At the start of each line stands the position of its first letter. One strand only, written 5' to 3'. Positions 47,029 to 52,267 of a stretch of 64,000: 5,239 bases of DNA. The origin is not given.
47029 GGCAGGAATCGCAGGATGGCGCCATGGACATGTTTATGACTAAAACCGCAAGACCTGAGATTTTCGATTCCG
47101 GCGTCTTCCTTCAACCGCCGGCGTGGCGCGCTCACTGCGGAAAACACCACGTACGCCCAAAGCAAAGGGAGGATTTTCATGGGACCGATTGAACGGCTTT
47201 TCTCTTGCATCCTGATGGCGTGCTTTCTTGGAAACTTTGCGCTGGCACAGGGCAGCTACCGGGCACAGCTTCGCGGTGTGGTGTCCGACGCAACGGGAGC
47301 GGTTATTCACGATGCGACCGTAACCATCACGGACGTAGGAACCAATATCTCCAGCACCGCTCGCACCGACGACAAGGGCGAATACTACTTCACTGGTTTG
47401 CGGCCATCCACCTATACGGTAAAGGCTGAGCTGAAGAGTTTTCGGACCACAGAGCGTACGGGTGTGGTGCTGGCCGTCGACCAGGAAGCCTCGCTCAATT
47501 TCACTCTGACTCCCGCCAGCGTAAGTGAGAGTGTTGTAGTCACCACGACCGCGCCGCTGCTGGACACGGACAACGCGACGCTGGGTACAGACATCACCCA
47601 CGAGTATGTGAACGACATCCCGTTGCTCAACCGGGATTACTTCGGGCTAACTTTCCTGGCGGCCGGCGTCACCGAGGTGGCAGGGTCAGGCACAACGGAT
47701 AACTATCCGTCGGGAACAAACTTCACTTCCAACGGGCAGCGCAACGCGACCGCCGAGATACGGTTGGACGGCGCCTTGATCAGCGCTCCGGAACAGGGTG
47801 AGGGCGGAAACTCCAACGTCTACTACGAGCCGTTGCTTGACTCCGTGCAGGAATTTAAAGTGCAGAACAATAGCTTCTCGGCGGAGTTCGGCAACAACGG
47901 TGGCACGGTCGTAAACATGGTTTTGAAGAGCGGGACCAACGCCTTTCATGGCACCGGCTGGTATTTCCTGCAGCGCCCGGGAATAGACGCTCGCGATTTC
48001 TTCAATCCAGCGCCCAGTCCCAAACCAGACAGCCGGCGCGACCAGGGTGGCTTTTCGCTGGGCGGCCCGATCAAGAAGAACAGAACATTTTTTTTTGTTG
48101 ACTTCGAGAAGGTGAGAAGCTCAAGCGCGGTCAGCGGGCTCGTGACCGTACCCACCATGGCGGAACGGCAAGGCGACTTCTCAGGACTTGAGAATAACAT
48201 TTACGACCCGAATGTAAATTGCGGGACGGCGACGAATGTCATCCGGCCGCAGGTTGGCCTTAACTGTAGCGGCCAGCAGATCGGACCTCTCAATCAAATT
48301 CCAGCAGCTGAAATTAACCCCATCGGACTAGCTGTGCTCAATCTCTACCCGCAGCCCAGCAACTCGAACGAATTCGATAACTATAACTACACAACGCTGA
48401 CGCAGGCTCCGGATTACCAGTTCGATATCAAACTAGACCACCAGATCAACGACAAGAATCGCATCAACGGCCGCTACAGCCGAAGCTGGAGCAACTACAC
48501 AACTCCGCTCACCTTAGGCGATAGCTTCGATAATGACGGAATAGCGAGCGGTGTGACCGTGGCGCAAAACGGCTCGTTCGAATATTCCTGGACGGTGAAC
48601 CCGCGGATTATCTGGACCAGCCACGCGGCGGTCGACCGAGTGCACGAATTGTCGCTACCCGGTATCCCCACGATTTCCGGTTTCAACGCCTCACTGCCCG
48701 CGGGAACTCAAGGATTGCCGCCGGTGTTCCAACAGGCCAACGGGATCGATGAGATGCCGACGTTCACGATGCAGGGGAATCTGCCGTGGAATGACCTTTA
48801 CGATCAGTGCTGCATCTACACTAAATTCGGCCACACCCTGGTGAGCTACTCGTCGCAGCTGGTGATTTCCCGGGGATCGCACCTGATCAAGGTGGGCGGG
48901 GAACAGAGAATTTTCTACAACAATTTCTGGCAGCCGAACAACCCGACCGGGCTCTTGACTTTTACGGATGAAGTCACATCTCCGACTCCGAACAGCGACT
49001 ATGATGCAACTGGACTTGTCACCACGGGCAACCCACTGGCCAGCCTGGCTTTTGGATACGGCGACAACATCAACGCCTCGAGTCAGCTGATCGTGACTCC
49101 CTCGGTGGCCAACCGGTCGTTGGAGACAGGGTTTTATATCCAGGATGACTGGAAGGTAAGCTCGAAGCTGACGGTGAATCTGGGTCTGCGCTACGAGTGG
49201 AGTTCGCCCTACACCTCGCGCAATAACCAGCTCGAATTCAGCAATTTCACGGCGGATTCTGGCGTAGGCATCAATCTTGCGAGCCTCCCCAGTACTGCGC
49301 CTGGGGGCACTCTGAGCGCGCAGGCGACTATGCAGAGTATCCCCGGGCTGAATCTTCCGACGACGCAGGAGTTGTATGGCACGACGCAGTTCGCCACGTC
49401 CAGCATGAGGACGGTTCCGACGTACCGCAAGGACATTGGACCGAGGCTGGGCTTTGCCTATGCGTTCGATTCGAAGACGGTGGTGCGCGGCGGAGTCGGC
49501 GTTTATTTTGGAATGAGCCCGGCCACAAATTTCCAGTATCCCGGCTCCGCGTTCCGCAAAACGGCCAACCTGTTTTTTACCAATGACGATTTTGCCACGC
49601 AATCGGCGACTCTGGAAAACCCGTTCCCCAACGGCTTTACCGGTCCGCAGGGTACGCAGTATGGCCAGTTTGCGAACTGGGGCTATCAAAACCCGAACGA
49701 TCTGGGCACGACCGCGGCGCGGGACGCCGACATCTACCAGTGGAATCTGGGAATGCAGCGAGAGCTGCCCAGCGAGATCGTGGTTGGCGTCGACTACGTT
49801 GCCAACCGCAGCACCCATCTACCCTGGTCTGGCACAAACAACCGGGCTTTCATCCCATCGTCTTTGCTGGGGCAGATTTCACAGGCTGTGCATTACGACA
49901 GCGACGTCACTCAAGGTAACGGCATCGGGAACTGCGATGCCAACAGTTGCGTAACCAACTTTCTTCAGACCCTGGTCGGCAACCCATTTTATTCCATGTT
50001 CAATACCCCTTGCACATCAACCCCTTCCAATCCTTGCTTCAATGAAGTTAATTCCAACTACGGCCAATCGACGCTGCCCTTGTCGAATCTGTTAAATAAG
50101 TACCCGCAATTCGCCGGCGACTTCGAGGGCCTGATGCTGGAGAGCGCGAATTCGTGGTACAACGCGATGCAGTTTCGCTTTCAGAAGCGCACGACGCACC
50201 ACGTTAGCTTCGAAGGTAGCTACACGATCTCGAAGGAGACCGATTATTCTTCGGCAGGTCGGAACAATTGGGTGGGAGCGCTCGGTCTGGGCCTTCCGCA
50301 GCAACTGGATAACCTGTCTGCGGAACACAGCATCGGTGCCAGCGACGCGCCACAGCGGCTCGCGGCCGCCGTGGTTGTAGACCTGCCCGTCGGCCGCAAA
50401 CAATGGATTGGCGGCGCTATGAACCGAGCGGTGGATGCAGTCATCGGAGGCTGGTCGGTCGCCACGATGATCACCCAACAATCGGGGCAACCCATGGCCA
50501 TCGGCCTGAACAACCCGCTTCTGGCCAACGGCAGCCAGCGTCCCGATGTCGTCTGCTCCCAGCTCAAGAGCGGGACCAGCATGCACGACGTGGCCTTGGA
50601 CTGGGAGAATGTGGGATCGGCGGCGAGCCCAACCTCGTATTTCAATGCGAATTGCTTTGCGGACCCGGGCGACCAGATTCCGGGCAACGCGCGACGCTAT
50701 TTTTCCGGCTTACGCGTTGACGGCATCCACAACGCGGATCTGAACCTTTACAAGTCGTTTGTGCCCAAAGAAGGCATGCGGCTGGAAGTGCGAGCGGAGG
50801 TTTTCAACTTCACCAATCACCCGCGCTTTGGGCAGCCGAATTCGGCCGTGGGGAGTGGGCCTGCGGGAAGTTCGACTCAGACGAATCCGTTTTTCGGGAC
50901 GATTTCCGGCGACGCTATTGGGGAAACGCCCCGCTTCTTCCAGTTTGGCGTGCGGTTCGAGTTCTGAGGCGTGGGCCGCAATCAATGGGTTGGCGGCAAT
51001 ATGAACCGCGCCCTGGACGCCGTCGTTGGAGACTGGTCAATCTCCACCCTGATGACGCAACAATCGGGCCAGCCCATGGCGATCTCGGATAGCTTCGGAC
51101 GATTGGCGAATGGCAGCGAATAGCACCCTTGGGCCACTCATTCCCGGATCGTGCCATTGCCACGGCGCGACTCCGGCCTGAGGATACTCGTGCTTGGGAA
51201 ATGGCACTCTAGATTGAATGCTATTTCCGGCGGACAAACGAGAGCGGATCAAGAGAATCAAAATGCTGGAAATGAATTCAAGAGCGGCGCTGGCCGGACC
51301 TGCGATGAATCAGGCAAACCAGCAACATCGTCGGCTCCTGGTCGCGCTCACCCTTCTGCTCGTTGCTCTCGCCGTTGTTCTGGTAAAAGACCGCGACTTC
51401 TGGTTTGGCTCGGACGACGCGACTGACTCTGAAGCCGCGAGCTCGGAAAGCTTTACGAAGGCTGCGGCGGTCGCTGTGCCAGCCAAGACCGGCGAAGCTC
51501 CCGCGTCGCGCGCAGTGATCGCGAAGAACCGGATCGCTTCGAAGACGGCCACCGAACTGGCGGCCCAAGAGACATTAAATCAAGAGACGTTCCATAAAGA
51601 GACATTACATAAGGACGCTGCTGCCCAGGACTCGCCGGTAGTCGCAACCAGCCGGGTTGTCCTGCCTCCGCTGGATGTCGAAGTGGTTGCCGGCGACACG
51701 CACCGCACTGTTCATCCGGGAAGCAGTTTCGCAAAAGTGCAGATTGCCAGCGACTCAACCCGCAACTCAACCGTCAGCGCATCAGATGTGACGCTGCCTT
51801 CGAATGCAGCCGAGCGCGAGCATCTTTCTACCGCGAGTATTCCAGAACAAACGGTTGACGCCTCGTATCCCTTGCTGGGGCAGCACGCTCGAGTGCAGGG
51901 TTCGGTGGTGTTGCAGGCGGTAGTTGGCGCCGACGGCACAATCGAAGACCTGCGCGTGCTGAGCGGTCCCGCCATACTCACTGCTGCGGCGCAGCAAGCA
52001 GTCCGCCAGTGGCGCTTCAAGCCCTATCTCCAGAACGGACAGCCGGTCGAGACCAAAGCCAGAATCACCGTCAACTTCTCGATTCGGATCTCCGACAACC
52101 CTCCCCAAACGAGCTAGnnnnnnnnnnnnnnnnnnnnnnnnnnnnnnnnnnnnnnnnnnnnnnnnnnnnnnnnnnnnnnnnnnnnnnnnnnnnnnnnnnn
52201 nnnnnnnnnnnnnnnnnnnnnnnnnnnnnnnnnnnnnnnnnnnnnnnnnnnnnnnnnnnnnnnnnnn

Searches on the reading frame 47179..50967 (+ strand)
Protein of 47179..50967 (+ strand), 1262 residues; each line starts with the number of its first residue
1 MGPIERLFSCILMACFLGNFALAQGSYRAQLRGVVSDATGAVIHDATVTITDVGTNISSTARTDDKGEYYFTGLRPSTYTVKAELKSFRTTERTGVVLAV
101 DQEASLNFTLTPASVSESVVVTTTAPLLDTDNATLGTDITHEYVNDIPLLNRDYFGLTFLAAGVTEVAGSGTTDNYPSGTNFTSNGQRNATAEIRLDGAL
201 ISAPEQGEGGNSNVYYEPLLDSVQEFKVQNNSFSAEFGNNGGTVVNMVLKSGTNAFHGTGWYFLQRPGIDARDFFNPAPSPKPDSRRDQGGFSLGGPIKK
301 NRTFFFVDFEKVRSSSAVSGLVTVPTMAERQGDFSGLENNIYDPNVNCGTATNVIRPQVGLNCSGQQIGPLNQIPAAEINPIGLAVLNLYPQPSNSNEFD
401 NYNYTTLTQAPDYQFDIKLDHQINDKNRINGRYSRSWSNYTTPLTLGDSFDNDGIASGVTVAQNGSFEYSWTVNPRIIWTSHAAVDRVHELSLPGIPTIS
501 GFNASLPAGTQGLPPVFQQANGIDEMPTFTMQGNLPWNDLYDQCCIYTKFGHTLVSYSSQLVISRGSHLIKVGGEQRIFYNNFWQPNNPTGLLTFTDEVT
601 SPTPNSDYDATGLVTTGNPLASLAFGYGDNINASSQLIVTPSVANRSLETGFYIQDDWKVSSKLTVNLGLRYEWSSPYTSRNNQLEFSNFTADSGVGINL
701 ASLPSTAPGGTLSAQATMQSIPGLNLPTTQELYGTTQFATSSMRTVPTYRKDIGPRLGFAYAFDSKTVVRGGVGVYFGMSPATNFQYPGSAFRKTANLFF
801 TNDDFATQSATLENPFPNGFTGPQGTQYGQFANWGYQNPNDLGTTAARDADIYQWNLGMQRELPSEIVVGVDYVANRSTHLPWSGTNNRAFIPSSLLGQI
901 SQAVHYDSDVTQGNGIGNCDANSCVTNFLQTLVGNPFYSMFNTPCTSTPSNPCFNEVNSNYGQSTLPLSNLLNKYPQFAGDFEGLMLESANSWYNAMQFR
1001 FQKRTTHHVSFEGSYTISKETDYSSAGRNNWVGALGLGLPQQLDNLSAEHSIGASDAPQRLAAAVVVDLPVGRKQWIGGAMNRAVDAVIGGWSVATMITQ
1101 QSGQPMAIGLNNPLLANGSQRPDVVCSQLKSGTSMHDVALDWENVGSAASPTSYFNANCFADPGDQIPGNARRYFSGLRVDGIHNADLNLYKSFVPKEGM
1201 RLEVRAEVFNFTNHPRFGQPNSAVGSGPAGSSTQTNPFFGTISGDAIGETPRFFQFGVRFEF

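Call 6: search_protein_families(library=pfam, proteins=[window:47179-50967:+])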
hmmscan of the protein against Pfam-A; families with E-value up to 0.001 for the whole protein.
window:47179-50967:+ (1262 aa): 5 families
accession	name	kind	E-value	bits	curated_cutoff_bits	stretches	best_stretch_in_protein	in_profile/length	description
PF25183.1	OMP_b-brl_4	-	2.3e-177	592.4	30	1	248-1244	1-829/838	Outer membrane beta barrel domain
PF13620.12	CarboxypepD_reg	-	4.8e-20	72.1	32.3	1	30-111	1-82/82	Carboxypeptidase regulatory-like domain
PF17210.9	SdrD_B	-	1.6e-06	28.7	29.7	1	36-95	17-78/112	SdrD B-like domain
PF02369.22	Big_1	-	4.9e-06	27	34.9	1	20-86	10-81/93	Bacterial Ig-like domain (group 1)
PF13715.12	CarbopepD_reg_2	-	6.8e-06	26.5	32.2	1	32-121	2-88/88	CarboxypepD_reg-like domain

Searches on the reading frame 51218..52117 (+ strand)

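Call 6: search_protein_families(library=pfam, proteins=[window:51218-52117:+])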
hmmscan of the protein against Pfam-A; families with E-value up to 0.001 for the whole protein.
window:51218-52117:+ (299 aa): 1 family
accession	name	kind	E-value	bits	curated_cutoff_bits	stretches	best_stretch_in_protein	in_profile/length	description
PF03544.19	TonB_C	-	1.4e-18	67.6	24.6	1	216-289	4-79/79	Gram-negative bacterial TonB protein C-terminal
